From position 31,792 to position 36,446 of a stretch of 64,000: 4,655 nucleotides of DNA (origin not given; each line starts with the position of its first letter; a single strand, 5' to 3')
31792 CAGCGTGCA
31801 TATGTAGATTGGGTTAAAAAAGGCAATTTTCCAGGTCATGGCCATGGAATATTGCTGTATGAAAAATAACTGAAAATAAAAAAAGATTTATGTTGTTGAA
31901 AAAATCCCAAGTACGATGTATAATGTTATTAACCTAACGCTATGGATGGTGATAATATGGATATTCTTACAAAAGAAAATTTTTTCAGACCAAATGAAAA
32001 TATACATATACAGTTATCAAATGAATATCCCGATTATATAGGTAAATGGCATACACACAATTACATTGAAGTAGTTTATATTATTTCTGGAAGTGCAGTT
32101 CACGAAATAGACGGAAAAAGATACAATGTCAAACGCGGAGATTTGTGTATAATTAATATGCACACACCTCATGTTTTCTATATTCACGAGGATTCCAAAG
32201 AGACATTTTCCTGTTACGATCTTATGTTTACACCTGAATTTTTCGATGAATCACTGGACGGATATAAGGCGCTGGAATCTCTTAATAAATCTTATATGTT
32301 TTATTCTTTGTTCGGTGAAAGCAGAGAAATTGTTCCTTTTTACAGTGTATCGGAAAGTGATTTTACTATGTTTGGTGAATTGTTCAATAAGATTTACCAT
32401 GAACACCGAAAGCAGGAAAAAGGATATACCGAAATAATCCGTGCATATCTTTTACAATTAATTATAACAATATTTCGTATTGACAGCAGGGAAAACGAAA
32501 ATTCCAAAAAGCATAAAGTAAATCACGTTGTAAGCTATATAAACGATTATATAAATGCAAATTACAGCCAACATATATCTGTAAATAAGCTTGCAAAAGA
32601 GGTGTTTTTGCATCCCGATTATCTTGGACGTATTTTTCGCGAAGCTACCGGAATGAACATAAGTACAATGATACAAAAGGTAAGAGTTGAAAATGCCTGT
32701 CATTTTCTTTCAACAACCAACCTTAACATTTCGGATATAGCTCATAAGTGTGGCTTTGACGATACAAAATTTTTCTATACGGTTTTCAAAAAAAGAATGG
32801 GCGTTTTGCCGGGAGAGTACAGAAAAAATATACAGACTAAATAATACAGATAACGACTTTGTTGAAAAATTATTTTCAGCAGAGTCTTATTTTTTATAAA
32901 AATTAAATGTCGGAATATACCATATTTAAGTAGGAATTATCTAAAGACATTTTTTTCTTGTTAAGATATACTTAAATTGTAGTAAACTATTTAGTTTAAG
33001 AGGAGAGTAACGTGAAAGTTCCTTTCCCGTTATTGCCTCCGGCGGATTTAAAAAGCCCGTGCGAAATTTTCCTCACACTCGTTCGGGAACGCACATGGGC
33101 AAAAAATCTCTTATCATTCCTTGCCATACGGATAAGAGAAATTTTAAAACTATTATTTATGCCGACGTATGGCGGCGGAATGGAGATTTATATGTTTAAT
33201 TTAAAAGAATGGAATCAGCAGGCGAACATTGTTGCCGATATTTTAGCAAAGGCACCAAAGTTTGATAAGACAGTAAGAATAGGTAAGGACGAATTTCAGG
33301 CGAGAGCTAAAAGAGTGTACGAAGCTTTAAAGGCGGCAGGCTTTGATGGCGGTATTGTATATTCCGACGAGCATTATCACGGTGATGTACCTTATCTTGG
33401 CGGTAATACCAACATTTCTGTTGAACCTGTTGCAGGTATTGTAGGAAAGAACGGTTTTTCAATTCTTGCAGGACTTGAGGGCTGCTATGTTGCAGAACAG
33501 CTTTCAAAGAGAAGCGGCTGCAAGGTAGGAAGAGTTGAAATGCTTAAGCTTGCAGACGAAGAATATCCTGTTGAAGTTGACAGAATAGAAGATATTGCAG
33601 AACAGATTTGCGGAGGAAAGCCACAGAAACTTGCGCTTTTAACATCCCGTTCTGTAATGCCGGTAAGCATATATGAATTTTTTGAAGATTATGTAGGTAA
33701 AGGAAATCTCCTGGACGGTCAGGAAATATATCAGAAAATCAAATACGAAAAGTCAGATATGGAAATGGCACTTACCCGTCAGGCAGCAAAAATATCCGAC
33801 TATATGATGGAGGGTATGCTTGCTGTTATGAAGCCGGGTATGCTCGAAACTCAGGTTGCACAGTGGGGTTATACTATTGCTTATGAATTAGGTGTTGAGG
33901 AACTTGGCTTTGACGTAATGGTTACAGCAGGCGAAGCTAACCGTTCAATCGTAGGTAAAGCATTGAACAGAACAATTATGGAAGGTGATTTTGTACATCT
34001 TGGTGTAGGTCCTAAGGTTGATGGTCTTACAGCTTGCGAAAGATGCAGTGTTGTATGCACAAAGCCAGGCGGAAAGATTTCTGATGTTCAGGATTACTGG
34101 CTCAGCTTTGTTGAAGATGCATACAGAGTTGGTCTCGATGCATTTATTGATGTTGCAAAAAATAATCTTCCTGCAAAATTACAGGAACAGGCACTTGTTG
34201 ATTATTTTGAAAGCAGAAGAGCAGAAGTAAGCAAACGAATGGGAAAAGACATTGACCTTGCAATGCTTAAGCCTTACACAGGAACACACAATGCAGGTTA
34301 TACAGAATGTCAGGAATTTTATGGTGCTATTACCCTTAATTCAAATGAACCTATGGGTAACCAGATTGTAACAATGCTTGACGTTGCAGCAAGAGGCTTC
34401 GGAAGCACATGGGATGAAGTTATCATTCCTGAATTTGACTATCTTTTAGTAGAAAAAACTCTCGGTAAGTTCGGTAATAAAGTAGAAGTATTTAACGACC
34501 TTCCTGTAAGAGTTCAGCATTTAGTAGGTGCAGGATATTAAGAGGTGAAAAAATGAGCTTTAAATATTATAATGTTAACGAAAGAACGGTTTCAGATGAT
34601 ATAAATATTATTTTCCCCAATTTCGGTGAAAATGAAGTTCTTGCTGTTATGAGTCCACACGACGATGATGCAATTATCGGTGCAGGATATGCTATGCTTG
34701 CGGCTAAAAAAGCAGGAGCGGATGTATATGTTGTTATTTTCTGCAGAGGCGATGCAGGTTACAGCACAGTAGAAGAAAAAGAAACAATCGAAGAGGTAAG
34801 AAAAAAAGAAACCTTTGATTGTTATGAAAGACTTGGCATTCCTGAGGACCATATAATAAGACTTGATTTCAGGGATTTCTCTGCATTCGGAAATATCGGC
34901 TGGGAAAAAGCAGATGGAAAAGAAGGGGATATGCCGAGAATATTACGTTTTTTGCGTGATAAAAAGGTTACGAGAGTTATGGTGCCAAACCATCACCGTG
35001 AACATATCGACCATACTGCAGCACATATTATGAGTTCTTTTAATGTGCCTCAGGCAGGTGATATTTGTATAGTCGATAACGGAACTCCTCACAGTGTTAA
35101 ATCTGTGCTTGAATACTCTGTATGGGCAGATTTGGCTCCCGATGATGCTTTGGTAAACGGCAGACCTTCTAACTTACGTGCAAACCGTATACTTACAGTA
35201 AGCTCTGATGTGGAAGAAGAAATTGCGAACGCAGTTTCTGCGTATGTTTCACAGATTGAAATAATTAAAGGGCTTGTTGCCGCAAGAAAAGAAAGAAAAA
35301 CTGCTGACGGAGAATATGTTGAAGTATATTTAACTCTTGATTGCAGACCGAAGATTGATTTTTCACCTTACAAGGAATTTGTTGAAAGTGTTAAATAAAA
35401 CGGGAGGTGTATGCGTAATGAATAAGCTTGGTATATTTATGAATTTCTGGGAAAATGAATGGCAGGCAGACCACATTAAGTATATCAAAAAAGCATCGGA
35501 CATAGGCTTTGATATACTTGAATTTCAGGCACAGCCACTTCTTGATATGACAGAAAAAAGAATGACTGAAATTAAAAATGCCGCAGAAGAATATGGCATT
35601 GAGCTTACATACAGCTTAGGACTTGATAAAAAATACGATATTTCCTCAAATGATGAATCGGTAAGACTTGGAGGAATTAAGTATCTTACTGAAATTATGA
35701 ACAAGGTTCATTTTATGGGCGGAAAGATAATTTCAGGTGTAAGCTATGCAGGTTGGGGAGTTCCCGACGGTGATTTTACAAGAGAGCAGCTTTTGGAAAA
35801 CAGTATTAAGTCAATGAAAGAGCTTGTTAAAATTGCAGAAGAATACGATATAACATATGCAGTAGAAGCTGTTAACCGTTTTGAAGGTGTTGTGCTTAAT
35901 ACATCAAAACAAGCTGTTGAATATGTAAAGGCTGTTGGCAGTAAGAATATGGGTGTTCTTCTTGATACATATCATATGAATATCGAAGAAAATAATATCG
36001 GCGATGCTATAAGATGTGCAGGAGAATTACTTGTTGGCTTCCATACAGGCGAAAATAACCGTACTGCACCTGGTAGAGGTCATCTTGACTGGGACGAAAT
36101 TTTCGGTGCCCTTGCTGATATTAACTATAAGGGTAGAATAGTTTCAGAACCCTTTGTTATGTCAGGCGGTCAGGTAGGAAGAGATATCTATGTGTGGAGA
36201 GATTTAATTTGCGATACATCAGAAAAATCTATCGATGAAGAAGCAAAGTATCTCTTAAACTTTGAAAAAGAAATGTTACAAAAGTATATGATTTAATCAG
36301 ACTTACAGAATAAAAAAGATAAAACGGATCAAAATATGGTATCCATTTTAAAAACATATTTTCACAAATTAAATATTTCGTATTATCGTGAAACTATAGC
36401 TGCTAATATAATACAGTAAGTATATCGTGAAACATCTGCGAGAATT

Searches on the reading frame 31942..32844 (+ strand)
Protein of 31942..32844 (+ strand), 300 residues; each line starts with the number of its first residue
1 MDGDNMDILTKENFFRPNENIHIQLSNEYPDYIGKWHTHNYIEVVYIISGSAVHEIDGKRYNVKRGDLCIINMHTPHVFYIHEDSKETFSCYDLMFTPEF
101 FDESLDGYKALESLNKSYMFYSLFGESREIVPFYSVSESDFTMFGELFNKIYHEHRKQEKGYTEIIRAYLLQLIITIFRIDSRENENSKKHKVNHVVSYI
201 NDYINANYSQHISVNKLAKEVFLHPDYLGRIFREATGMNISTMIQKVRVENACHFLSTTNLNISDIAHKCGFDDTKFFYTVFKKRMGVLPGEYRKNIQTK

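Call 10: search_protein_families(library=pfam, proteins=[window:31942-32844:+], max_evalue=0.001)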
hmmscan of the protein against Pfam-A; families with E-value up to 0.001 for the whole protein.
window:31942-32844:+ (300 aa): 5 families
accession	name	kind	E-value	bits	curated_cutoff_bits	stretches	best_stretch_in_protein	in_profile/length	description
PF12833.13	HTH_18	-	1.2e-21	77.2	33.6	1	217-295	1-79/80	Helix-turn-helix domain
PF00165.29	HTH_AraC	-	7.9e-14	51.8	26.6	1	257-295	2-42/42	Bacterial regulatory helix-turn-helix proteins, AraC family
PF02311.25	AraC_binding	-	4e-13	49.7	21.1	1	26-113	8-93/135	AraC-like ligand binding domain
PF07883.17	Cupin_2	-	4.6e-10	39.5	27.2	1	34-84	11-61/70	Cupin domain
PF06339.18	Ectoine_synth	-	0.00066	20.4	27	0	36-84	50-100/127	Ectoine synthase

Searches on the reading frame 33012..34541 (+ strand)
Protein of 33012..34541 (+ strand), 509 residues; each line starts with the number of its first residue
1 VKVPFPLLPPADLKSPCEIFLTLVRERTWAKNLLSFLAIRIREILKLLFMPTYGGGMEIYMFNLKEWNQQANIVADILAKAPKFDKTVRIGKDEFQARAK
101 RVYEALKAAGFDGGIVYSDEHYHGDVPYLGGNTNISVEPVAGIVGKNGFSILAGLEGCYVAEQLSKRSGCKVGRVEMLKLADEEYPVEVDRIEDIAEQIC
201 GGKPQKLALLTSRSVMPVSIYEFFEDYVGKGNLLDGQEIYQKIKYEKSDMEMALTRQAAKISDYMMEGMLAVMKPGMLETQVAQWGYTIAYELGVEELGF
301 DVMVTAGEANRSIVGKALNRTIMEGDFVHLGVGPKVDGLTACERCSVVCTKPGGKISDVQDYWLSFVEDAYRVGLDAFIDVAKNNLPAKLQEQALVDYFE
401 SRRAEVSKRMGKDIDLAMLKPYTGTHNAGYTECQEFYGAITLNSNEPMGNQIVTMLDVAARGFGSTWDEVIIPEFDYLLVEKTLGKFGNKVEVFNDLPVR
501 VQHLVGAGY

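Call 10: search_protein_families(library=pfam, proteins=[window:33012-34541:+], max_evalue=0.001)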
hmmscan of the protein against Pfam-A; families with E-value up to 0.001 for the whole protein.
window:33012-34541:+ (509 aa): 1 family
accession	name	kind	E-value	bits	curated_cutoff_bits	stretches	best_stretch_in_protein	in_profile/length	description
PF00557.29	Peptidase_M24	-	7e-11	42.7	23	1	254-372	2-118/208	Metallopeptidase family M24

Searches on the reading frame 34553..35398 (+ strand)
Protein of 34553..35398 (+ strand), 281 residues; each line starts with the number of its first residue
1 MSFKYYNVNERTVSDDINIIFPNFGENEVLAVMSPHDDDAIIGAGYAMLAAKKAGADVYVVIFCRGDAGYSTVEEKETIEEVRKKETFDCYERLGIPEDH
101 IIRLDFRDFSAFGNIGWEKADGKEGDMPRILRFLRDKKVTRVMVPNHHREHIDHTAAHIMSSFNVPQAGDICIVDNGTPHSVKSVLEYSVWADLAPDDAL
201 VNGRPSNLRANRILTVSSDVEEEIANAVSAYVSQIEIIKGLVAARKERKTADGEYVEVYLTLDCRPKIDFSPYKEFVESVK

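Call 10: search_protein_families(library=pfam, proteins=[window:34553-35398:+], max_evalue=0.001)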
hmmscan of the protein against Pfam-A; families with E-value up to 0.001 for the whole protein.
window:34553-35398:+ (281 aa): 1 family
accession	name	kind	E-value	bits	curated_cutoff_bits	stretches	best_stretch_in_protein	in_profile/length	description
PF02585.22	PIG-L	-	1.6e-16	61.4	28.2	1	32-158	2-122/129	GlcNAc-PI de-N-acetylase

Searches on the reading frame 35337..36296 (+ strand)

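Call 10: search_protein_families(library=pfam, proteins=[window:35337-36296:+], max_evalue=0.001)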
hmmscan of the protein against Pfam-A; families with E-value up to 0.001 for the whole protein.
window:35337-36296:+ (319 aa): 2 families
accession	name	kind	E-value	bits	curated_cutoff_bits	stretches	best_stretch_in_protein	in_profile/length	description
PF01261.30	AP_endonuc_2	-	2.1e-36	126.4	31.1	1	51-301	2-241/249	Xylose isomerase-like TIM barrel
PF07498.18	Rho_N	-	7.3e-05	23.1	24.9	0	158-175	5-22/43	Rho termination factor, N-terminal domain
